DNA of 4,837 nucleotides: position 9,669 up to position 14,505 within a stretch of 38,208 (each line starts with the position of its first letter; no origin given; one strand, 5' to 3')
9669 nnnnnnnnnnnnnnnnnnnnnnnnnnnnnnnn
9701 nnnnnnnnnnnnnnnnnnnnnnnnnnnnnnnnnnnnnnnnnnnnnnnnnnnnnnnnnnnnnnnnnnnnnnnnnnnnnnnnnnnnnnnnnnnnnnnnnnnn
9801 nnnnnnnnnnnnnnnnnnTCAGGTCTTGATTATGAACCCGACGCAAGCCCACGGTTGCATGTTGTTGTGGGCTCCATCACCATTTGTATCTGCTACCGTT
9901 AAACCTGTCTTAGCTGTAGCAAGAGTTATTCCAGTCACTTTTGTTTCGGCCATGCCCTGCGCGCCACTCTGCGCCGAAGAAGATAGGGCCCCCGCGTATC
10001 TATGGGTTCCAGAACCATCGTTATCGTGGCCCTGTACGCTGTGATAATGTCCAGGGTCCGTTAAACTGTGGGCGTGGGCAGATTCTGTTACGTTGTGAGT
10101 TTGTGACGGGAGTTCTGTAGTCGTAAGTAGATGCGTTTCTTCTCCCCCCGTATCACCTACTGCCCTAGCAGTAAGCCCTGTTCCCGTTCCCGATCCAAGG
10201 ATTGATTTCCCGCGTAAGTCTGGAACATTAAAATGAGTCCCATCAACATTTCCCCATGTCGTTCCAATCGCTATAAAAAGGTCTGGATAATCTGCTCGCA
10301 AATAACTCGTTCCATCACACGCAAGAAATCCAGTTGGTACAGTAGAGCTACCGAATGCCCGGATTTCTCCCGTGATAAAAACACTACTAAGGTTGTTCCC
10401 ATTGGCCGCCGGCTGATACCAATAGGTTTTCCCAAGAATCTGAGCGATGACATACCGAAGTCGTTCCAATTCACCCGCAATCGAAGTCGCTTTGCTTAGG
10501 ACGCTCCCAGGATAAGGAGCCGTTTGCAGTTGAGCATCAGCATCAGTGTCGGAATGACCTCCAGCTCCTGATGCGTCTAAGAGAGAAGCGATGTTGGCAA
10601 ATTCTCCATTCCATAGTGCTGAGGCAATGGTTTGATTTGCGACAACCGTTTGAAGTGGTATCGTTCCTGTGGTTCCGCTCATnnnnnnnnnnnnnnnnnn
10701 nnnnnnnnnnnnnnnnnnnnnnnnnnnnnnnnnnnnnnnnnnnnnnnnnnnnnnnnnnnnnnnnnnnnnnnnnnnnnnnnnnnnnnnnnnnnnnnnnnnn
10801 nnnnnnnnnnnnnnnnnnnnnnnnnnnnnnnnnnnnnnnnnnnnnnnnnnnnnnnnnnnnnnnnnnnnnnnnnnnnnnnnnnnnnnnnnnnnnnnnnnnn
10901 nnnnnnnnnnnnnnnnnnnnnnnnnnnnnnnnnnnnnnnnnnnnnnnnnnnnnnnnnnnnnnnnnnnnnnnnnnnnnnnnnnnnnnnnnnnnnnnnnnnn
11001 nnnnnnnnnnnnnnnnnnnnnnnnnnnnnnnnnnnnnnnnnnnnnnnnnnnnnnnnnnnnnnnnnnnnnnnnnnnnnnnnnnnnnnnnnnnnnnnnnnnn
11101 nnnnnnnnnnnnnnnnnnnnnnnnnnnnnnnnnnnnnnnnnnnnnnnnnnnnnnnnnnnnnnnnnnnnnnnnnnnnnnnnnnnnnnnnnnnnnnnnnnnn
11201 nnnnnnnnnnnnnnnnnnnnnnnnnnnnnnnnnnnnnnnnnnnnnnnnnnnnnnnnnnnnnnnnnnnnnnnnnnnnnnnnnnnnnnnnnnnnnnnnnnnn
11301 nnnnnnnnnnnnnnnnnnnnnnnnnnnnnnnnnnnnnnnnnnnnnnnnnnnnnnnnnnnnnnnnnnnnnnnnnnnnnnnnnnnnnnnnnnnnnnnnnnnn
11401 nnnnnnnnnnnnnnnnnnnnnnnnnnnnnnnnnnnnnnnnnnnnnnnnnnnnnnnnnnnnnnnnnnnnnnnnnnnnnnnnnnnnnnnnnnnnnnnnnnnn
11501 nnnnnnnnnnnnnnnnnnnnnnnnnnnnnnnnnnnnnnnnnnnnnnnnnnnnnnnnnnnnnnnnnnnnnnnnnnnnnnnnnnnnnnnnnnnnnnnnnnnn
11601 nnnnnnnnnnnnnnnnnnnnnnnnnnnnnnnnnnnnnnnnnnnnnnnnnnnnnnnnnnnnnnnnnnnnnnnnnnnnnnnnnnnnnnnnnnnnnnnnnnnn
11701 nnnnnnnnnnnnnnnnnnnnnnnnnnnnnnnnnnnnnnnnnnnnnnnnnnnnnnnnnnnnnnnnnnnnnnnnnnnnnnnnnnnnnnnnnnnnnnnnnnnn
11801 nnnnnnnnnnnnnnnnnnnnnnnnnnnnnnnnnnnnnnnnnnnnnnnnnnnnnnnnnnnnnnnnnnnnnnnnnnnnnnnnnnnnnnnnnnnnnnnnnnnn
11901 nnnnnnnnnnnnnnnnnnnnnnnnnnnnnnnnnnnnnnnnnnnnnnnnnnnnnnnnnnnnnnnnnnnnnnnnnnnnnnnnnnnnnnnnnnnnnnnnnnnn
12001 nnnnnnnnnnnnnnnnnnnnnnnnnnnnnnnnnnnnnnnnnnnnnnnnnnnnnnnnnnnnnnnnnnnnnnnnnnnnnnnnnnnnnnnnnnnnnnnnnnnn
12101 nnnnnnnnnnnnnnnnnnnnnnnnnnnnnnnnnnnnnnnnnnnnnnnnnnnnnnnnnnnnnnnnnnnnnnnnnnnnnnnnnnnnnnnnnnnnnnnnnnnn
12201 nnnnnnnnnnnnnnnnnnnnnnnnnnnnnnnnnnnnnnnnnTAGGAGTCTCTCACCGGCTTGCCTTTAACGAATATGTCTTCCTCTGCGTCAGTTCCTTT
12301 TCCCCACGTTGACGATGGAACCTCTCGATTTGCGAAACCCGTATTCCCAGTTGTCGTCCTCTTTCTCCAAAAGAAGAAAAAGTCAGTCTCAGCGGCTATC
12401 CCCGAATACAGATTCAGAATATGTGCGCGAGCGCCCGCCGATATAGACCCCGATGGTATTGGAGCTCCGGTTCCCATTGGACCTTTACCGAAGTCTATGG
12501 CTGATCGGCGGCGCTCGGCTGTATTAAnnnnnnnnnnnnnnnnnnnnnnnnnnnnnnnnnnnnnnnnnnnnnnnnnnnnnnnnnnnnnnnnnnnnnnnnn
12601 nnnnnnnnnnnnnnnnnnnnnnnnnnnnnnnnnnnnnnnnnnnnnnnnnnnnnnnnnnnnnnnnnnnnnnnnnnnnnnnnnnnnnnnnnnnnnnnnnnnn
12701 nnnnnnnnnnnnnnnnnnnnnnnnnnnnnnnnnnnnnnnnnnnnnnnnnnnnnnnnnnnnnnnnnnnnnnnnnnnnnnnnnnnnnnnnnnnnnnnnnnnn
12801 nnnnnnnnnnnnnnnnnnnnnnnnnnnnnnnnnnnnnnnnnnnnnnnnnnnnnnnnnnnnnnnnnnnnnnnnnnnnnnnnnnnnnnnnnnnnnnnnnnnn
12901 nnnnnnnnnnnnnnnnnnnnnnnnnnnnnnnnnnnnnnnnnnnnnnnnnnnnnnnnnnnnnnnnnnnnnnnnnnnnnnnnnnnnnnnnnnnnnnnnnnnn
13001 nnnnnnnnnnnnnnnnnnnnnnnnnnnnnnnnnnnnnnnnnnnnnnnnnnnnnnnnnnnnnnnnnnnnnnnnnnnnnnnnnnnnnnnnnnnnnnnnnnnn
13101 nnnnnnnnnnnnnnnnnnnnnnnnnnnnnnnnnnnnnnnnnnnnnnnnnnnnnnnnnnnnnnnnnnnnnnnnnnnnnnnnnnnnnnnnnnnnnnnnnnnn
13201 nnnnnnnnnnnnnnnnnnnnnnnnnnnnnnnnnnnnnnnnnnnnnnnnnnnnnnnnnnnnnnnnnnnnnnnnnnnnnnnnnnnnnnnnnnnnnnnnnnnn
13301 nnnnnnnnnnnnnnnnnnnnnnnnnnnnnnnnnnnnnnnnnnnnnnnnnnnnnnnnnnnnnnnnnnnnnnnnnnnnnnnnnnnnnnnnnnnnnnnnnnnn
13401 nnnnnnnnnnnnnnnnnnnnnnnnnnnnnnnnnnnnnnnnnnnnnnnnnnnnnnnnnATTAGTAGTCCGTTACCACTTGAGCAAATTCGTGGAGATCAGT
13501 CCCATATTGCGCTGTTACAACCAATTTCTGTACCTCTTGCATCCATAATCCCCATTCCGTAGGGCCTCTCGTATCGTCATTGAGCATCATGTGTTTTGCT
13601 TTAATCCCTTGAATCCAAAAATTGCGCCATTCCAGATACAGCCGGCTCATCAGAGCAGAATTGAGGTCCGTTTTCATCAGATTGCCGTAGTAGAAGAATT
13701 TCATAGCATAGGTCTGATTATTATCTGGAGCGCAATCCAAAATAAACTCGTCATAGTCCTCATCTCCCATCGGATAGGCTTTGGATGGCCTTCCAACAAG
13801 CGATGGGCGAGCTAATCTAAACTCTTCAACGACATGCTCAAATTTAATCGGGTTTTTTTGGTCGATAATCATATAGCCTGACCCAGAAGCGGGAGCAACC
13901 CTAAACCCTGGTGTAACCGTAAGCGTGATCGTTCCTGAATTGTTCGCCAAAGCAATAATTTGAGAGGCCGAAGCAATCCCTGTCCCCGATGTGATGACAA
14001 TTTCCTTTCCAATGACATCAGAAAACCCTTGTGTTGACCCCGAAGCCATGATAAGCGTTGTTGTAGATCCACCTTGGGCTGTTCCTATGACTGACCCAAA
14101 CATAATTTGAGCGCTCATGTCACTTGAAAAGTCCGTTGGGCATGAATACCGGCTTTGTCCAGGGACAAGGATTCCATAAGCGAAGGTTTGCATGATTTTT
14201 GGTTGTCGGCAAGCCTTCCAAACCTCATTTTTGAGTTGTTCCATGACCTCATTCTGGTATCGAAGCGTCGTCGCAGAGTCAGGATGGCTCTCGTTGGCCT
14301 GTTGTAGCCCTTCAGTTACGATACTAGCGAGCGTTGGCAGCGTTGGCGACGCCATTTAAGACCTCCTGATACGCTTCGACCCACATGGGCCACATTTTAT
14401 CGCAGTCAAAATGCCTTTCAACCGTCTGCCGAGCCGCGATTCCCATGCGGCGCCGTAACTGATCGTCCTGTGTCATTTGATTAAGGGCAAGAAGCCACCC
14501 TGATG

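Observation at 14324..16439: Glycosyltransferase + SAM-methyltransferase + 102-aa ORF wedged directly behind the capsid gene: candidate virion-glycosylation cassette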

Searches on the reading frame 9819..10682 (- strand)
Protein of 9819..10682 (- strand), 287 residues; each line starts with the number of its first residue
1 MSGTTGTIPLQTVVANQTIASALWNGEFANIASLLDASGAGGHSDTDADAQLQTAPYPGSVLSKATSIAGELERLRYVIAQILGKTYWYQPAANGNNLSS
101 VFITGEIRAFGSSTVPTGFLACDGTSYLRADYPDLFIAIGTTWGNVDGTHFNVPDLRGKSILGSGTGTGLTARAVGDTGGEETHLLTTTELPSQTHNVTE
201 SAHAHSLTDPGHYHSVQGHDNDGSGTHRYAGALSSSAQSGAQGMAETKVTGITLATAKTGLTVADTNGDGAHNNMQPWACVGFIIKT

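Call 19: search_protein_families(library=pfam, proteins=[window:9819-10682:-], max_evalue=0.01)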
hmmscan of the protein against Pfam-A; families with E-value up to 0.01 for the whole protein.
window:9819-10682:- (287 aa): 1 family
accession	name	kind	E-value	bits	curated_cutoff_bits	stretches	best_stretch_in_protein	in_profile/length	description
PF07484.17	Collar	-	1.6e-18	66.8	24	1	105-160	1-56/57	Phage Tail Collar Domain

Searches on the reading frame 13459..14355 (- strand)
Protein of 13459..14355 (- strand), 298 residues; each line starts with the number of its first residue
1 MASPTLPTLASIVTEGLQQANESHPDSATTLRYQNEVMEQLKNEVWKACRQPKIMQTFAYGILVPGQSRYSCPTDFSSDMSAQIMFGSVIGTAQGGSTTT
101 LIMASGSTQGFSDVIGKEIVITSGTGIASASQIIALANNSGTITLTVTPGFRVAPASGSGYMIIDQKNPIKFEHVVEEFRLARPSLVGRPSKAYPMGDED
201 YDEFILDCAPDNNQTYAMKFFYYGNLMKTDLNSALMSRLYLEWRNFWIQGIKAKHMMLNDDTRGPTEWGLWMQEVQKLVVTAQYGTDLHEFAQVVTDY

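Call 4: search_protein_families(library=pfam, proteins=[window:13459-14355:-], max_evalue=0.01)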
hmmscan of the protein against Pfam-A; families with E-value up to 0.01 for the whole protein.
window:13459-14355:- (298 aa): 1 family
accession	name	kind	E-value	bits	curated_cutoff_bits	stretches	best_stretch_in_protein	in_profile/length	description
PF24175.2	SU10_adaptor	-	0.0075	17.2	27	0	8-89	2-69/194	SU10 adaptor protein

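Call 7: search_protein_families(library=phrogs, proteins=[window:13459-14355:-], max_evalue=0.001)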
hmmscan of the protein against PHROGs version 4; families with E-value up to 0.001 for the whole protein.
window:13459-14355:- (298 aa): 0 families

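Call 42: search_protein_families(library=ncbifam, proteins=[window:13459-14355:-], max_evalue=0.01)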
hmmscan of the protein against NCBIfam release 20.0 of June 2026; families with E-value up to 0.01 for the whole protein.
window:13459-14355:- (298 aa): 0 families

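Call 97: search_solved_structures(query=window:13459-14355:-, max_evalue=1)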
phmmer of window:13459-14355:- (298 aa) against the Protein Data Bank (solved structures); distinct sequences matched with E-value up to 1: 3.
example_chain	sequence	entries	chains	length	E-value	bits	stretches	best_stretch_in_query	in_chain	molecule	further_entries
6k5v_A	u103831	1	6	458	0.23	14.1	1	38-77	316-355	Citrate synthase 4, mitochondrial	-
7nnl_B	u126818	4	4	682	0.34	13.6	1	103-159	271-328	Potassium-transporting ATPase ATP-binding subunit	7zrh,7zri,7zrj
2ia4_A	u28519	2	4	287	0.8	12.4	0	32-126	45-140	Putative periplasmic binding transport protein | PERIPLASMIC BINDING TRANSPORT PROTEIN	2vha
